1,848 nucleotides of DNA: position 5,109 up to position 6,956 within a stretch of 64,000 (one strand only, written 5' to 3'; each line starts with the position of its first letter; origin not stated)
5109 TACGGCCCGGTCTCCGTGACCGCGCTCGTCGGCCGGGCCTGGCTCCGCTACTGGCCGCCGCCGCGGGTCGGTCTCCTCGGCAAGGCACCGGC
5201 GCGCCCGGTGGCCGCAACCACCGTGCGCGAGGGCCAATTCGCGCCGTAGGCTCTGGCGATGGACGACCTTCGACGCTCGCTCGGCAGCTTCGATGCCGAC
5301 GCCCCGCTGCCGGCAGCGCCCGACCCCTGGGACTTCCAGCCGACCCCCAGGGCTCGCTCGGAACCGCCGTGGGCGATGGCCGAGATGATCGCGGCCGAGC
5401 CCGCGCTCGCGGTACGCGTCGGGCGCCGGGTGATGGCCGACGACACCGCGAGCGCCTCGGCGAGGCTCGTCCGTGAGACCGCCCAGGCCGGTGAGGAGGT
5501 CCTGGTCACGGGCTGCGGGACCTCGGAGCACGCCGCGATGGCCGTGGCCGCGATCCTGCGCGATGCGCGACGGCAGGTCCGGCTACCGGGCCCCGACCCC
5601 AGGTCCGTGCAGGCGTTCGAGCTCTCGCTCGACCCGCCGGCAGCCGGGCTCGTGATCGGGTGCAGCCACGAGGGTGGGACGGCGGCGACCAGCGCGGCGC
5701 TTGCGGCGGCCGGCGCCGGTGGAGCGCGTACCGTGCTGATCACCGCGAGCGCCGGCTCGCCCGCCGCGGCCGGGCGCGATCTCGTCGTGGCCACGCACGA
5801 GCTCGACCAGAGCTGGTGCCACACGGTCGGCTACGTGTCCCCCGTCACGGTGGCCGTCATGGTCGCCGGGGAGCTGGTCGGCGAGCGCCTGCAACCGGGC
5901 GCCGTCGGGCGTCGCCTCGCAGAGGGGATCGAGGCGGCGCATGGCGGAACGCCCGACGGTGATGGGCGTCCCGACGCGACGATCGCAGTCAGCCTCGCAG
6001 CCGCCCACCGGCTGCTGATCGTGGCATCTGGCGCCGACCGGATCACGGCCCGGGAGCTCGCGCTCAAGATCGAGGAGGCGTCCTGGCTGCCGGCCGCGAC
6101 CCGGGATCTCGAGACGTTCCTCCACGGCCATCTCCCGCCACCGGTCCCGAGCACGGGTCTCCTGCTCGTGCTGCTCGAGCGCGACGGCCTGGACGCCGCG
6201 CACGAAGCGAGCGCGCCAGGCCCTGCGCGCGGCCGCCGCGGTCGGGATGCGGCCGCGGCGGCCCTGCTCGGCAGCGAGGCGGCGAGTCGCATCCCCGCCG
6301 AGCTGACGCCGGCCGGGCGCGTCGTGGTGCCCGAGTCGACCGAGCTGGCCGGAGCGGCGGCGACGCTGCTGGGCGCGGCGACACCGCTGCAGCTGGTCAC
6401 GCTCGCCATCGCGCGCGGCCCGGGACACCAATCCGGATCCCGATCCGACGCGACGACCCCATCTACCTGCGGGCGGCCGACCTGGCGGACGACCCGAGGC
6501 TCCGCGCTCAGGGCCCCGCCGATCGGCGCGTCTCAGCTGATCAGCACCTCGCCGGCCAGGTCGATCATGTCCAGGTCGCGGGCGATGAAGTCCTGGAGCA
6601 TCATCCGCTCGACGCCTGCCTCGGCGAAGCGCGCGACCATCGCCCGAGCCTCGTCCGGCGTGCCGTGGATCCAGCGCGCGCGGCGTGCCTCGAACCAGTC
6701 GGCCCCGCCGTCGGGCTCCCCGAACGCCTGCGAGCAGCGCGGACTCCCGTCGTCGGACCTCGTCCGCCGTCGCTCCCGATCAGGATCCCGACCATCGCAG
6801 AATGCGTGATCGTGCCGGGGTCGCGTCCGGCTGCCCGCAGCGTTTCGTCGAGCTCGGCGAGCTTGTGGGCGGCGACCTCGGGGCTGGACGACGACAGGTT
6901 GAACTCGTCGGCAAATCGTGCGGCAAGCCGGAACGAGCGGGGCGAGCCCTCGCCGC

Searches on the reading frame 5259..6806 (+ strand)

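Call 52: search_protein_families(library=pfam, proteins=[window:5259-6806:+], max_evalue=0.00001)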
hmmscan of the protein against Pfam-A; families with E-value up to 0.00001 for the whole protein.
window:5259-6806:+ (516 aa): 1 family
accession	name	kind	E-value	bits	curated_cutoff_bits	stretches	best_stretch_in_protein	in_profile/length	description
PF01380.27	SIS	-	4.1e-13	49.7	25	1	80-199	7-121/131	SIS domain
